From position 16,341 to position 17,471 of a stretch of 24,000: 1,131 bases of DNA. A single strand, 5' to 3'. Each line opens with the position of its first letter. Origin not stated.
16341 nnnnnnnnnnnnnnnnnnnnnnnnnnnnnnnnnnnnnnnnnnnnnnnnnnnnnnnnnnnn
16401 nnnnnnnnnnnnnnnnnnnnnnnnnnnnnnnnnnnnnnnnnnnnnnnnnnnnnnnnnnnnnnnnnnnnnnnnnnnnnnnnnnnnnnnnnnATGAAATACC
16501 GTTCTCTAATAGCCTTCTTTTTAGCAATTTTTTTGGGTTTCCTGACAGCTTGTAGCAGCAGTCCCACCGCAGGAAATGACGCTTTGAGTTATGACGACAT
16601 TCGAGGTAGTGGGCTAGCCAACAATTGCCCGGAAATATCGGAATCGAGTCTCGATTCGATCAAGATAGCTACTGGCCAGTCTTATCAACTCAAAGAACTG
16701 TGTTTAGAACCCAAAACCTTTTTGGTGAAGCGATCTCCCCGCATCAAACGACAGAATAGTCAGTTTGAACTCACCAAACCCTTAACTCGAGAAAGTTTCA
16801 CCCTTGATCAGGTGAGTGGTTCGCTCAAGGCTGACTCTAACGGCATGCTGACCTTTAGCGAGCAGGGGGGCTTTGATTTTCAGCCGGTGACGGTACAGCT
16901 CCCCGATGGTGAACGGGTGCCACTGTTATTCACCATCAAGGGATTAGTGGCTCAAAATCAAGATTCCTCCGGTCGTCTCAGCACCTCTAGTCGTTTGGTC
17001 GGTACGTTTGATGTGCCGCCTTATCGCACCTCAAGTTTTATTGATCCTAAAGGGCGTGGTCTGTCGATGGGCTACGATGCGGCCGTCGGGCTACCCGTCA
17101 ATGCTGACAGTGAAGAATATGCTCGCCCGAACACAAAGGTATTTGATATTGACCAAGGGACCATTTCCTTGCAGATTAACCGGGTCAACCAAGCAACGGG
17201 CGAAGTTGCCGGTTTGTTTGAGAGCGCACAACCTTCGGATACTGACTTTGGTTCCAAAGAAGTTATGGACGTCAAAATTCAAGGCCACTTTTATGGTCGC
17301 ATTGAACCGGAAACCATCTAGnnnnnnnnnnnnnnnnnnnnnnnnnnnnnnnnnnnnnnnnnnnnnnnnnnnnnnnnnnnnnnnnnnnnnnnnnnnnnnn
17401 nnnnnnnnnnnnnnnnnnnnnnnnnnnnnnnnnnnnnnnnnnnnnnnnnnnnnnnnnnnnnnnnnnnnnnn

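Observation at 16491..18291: psbO-psbF-psbV paralog module embedded in the far-red cluster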

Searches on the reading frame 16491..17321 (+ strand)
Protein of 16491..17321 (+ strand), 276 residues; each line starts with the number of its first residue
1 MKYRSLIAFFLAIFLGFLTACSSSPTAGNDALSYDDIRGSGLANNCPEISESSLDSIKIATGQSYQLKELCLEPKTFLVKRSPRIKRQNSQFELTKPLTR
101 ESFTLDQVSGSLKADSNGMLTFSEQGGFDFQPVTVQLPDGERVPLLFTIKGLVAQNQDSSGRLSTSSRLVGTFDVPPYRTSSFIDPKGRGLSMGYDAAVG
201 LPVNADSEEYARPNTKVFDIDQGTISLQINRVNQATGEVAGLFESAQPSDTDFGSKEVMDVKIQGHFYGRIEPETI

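Call 3: search_protein_families(library=pfam, proteins=[window:16491-17321:+])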
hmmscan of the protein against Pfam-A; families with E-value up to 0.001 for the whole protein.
window:16491-17321:+ (276 aa): 1 family
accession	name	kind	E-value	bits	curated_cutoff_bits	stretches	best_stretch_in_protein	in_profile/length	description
PF01716.24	MSP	-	1.2e-98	329.6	25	1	31-271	2-242/242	Manganese-stabilising protein / photosystem II polypeptide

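Call 12: find_related_loci(query=window:16491-17318:+, collection=genome_contigs, flank=6000)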
Query window:16491-17318:+ (276 aa) in genome_contigs; peptide patterns used: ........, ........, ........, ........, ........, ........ (x = any residue, [..] = any of these).
181 stretches matched a pattern; 28 encode a relative of the query (tblastn E <= 1e-3); 28 distinct loci.
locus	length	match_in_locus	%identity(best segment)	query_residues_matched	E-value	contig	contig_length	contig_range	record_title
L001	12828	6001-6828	88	1-276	6e-166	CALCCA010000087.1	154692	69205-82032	MAG TPA_asm: uncultured Halomicronema sp. isolate SRR3401481_bin.65_CONCOCT_v1.1_MAG genome assembly, contig: ERZ1740060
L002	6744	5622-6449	88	1-276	4e-166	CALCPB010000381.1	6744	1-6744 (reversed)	MAG TPA_asm: uncultured Halomicronema sp. isolate SRR3401486_bin.15_CONCOCT_v1.1_MAG genome assembly, contig: ERZ1740072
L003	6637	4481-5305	73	1-276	2e-136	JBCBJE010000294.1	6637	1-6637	MAG: Cyanobacteria bacterium J06626_18 k141_717478_length_6637_cov_15.0000, whole genome shotgun sequence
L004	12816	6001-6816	73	1-272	7e-136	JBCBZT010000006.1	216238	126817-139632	MAG: Cyanobacteria bacterium P01_A01_bin.123 k141_464017_length_216238_cov_38.4870, whole genome shotgun sequence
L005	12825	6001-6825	70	1-276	4e-133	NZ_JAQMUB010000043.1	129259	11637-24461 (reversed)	Oscillatoria sp. CS-180 k141_7743, whole genome shotgun sequence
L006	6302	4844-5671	71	1-276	3e-132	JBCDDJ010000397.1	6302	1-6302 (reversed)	MAG: Cyanobacteria bacterium P01_G01_bin.38 k141_1394415_length_6302_cov_64.6168, whole genome shotgun sequence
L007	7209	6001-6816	71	1-272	8e-132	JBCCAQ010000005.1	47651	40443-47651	MAG: Cyanobacteria bacterium P01_A01_bin.15 k141_1898054_length_47651_cov_45.4723, whole genome shotgun sequence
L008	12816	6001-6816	72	1-272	9e-132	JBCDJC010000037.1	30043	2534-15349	MAG: Cyanobacteria bacterium P01_H01_bin.26 k141_243812_length_30043_cov_115.5460, whole genome shotgun sequence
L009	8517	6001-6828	69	1-276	3e-131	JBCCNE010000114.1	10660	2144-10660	MAG: Cyanobacteria bacterium P01_C01_bin.70 k141_178175_length_10660_cov_72.7429, whole genome shotgun sequence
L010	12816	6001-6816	72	1-272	2e-131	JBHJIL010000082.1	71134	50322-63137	MAG: Leptolyngbyaceae cyanobacterium isolate pac_S6C1340_1 S6Ck141_2111398, whole genome shotgun sequence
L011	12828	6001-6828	70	1-276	1e-130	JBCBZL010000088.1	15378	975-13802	MAG: Cyanobacteria bacterium P01_A01_bin.114 k141_880080_length_15378_cov_22.9751, whole genome shotgun sequence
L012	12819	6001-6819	71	1-274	4e-130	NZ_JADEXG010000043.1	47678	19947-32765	Vasconcelosia minhoensis LEGE 07310 NODE_81_length_47678_cov_27.6156, whole genome shotgun sequence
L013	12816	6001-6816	69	1-272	8e-129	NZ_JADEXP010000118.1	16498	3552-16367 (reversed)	Leptolyngbya cf. ectocarpi LEGE 11479 NODE_234_length_16498_cov_3.44438_(reversed), whole genome shotgun sequence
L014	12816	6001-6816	68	1-275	3e-128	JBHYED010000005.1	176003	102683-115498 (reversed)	MAG: Phormidesmis sp. isolate CCAP1446_5_bin-004C CCAP1446_5_bin-004C_c5, whole genome shotgun sequence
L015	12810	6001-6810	68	1-272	4e-124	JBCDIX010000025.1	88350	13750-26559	MAG: Cyanobacteria bacterium P01_H01_bin.21 k141_1990011_length_88350_cov_26.9932, whole genome shotgun sequence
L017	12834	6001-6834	66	1-274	5e-123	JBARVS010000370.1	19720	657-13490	MAG: Phormidesmis sp. isolate MFD12116_ilm_asm_bin6 k127_219624, whole genome shotgun sequence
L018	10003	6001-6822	64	1-276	9e-122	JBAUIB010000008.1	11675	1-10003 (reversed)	MAG: Phormidesmis sp. isolate MFD03253_ilm_asm_bin19 k127_43090, whole genome shotgun sequence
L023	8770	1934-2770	63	1-276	3e-107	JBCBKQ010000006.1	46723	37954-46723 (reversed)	MAG: Cyanobacteria bacterium J06627_28 k141_342739_length_46723_cov_17.0000, whole genome shotgun sequence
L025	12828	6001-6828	61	1-274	6e-104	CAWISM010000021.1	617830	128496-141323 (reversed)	MAG: uncultured cyanobacterium isolate MFD03250.bin.2.64 genome assembly, contig: contig_3495, whole genome shotgun sequ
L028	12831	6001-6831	61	1-274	2e-105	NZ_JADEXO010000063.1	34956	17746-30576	Cf. Phormidesmis sp. LEGE 11477 NODE_65_length_34956_cov_4.71564, whole genome shotgun sequence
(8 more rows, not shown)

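Call 14: find_encoding_contigs(protein=window:16491-17318:+, flank=3000, max_places=4)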
Protein window:16491-17318:+ (276 aa): 2 contigs read that carry it; 1 place shown.
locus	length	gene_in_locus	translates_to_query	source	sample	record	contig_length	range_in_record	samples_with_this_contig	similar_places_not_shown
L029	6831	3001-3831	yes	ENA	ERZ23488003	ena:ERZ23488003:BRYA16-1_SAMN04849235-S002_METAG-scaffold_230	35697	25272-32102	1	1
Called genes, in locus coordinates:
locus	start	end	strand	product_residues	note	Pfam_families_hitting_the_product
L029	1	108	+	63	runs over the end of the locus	-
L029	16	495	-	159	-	PF00502:Phycobilisome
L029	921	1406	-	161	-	PF00502:Phycobilisome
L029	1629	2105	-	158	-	PF00502:Phycobilisome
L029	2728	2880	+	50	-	-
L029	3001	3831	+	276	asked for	PF01716:MSP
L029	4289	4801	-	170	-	PF14495:Cytochrom_C550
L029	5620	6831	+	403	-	PF00124:Photo_RC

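Call 17: search_solved_structures(query=window:16491-17318:+, show_alignments=2, max_evalue=1e-10)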
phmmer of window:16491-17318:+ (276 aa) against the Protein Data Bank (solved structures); distinct sequences matched with E-value up to 1e-10: 34.
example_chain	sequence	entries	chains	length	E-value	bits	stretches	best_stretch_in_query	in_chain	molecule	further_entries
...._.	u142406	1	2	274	3.8e-104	350.9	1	7-274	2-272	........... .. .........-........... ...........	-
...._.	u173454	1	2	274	9.9e-95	320.1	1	1-274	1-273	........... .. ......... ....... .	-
8wql_OD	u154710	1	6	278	8.7e-88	297.3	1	1-274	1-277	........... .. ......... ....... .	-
11yo_O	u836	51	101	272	8.8e-85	287.5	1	1-273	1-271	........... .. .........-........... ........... | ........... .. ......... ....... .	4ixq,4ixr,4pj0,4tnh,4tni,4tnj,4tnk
2axt_O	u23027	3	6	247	8.9e-80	271.1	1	29-273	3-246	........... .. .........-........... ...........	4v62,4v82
1s5l_O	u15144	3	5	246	1.4e-79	270.5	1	30-273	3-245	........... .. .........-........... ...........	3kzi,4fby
5v2c_O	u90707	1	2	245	2.1e-79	269.9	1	31-273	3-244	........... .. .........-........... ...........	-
3wu2_O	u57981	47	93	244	2.1e-79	269.9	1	31-273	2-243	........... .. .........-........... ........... | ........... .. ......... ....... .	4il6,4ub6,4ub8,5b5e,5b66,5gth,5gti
4pbu_O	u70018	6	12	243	2.8e-79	269.4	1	32-273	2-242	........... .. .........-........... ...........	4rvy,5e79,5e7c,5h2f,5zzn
3a0b_O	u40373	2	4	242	4.4e-79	268.8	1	32-273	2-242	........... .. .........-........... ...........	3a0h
8tow_O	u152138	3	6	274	3.2e-72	246.3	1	1-273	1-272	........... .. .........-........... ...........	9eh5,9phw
7n8o_O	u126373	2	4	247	1.1e-69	238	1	30-273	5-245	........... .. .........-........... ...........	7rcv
8c29_O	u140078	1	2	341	9.1e-60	205.5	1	32-272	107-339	Oxygen-evolving enhancer protein 1, chloroplastic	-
8bd3_O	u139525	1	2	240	2.2e-59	204.3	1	31-271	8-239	Chloroplast oxygen-evolving enhancer protein 1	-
4yuu_O1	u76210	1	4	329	5.7e-59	202.9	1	30-273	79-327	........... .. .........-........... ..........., PSBO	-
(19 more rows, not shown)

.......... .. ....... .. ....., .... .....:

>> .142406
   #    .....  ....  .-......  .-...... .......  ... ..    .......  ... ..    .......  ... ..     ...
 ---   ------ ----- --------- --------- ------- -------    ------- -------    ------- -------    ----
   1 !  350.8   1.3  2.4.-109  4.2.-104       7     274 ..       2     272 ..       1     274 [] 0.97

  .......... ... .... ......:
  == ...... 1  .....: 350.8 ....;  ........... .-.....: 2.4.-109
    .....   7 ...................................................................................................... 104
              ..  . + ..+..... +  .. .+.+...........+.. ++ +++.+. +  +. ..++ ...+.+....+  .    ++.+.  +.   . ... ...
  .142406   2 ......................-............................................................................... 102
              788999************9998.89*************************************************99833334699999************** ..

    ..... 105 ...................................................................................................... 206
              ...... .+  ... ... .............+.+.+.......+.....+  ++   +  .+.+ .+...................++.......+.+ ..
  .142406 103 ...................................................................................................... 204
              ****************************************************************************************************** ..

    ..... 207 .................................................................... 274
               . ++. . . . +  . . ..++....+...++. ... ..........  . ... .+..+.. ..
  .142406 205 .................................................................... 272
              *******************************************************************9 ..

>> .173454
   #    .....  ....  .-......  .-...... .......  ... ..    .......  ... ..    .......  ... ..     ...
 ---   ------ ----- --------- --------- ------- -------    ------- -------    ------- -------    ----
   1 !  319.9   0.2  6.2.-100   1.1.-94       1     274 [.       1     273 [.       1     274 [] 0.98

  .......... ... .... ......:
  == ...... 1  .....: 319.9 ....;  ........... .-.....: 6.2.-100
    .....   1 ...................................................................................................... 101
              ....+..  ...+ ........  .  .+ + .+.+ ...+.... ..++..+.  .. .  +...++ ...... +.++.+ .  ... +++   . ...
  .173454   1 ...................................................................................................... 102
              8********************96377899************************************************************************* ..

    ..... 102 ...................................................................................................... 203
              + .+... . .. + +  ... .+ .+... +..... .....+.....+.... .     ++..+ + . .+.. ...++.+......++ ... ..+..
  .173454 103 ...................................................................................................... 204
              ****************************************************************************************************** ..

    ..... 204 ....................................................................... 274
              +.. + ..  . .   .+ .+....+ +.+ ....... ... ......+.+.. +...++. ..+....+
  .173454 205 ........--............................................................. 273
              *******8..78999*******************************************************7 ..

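Call 23: find_homologous_proteins(query=window:16491-17318:+, max_evalue=1e-40)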
Query window:16491-17318:+ (276 aa): 1378 proteins with E <= 1e-40 among 2178 candidates; the best 120 are listed.
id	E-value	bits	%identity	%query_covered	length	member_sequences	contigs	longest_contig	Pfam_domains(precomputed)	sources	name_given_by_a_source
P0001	8.2e-178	607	100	100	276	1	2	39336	PF01716.25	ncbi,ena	ncbi:MAG: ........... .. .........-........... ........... [Leptolyngbyaceae cyanobacterium]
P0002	8.2e-158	542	89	100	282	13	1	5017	PF01716.25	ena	-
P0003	3.9e-131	454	74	100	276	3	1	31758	PF01716.25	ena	-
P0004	2.4e-128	445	73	100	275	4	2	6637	PF01716.25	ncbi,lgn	ncbi:MAG: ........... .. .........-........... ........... [Cyanobacteria bacterium J06626_18]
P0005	6.4e-127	440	72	100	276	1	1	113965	PF01716.25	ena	-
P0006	7.7e-127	440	73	99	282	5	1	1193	PF01716.25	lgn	-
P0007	1.1e-125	436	70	100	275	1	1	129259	PF01716.25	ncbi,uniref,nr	ncbi:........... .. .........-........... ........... [Oscillatoria sp. CS-180]|uniref:photosystem I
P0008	2.5e-125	435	71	99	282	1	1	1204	PF01716.25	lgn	-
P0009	3.5e-125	435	70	100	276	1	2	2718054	PF01716.25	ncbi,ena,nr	ncbi:MAG: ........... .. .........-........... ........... [Leptolyngbya sp. SIO1E4]|nr:photosystem 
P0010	6.7e-125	434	72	99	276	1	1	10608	PF01716.25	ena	-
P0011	3.6e-124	431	72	99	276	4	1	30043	PF01716.25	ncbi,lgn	ncbi:MAG: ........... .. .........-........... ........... [Cyanobacteria bacterium P01_H01_bin.26]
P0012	2.6e-123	429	70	99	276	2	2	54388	PF01716.25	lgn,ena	-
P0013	6.7e-123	427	71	99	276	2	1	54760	PF01716.25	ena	-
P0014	9.7e-123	427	69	100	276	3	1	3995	PF01716.25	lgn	-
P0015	6.2e-122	424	70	99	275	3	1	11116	PF01716.25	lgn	-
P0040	7.0e-111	388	63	99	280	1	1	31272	PF01716.25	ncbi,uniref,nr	ncbi:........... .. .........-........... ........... [Nodosilinea sp. LEGE 07088]|uniref:photosyste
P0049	1.3e-108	380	62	99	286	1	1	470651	PF01716.25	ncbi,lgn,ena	-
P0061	1.3e-101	357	59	99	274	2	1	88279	PF01716.25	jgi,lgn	-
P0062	1.5e-101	357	60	99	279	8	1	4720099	PF01716.25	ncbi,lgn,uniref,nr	ncbi:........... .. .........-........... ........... [Synechococcus sp. PCC 7335]|uniref:photosyste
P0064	8.1e-99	348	59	96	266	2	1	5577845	PF01716.25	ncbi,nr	ncbi:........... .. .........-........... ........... [Halomicronema hongdechloris]|nr:photosystem I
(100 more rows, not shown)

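Call 24: find_encoding_contigs(protein=P0062, flank=6000, max_places=2)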
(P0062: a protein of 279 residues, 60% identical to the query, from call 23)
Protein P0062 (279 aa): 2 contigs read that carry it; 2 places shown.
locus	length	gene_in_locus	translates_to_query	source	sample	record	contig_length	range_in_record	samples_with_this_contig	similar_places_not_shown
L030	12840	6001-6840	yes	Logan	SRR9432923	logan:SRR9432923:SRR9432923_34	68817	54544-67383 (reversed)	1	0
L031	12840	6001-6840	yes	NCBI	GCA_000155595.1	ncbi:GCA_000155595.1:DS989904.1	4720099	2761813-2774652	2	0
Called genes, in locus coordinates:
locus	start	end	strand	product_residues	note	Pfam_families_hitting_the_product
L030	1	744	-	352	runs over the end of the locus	PF00124:Photo_RC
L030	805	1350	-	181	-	PF00502:Phycobilisome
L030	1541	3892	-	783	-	PF00502:Phycobilisome, PF00427:PBS_linker_poly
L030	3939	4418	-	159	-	PF00502:Phycobilisome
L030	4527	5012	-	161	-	PF00502:Phycobilisome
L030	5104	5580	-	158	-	PF00502:Phycobilisome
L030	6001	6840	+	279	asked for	PF01716:MSP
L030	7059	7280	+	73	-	PF04485:NblA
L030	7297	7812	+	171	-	PF14495:Cytochrom_C550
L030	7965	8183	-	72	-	PF21979:Hfq_1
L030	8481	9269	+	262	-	PF01678:DAP_epimerase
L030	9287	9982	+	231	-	PF01975:SurE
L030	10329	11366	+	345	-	PF03773:ArsP_1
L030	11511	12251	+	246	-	PF21537:DUF1980_C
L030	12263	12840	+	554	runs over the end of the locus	-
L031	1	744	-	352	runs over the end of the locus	PF00124:Photo_RC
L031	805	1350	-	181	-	PF00502:Phycobilisome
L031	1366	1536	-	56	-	-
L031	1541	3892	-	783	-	PF00502:Phycobilisome, PF00427:PBS_linker_poly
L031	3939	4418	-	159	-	PF00502:Phycobilisome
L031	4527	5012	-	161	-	PF00502:Phycobilisome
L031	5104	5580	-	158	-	PF00502:Phycobilisome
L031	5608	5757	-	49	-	-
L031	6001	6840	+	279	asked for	PF01716:MSP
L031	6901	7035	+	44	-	PF00283:Cytochrom_B559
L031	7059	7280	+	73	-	PF04485:NblA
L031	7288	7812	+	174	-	PF14495:Cytochrom_C550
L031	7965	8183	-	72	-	PF21979:Hfq_1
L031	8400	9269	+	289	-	PF01678:DAP_epimerase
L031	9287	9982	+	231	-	PF01975:SurE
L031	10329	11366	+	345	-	PF03773:ArsP_1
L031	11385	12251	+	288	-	PF21537:DUF1980_C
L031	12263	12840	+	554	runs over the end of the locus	-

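Call 25: find_encoding_contigs(protein=P0064, flank=6000, max_places=2)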
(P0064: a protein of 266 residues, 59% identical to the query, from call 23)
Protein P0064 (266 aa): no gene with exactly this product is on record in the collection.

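Call 35: find_encoding_contigs(protein=P0040, flank=5000, max_places=1)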
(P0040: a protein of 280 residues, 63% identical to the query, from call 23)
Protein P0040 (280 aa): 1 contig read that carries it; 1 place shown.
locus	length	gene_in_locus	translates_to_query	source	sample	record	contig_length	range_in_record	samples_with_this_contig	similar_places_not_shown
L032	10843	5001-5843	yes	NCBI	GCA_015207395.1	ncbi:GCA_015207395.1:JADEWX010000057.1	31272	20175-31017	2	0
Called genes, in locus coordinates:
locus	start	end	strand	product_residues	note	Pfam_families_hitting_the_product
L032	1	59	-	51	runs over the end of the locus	-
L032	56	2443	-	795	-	-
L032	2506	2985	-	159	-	PF00502:Phycobilisome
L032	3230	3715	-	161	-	PF00502:Phycobilisome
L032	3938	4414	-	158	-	PF00502:Phycobilisome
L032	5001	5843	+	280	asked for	PF01716:MSP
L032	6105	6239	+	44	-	PF00283:Cytochrom_B559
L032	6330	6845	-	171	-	PF14495:Cytochrom_C550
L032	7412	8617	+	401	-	PF00124:Photo_RC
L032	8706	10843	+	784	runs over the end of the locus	PF00223:PsaA_PsaB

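Call 36: find_encoding_contigs(protein=P0061, flank=5000, max_places=1)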
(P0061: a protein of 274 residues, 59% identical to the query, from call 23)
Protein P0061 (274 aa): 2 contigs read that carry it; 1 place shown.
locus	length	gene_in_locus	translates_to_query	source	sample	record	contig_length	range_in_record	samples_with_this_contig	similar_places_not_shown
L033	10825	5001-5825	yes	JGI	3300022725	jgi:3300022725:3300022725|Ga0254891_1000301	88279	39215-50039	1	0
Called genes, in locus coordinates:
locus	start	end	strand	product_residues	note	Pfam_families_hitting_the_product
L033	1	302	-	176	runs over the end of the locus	PF00502:Phycobilisome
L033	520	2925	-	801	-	PF00502:Phycobilisome, PF00427:PBS_linker_poly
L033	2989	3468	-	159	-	PF00502:Phycobilisome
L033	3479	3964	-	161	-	PF00502:Phycobilisome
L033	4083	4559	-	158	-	PF00502:Phycobilisome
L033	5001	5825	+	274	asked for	PF01716:MSP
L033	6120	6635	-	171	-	PF14495:Cytochrom_C550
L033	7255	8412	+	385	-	PF00124:Photo_RC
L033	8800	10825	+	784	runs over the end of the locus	PF00223:PsaA_PsaB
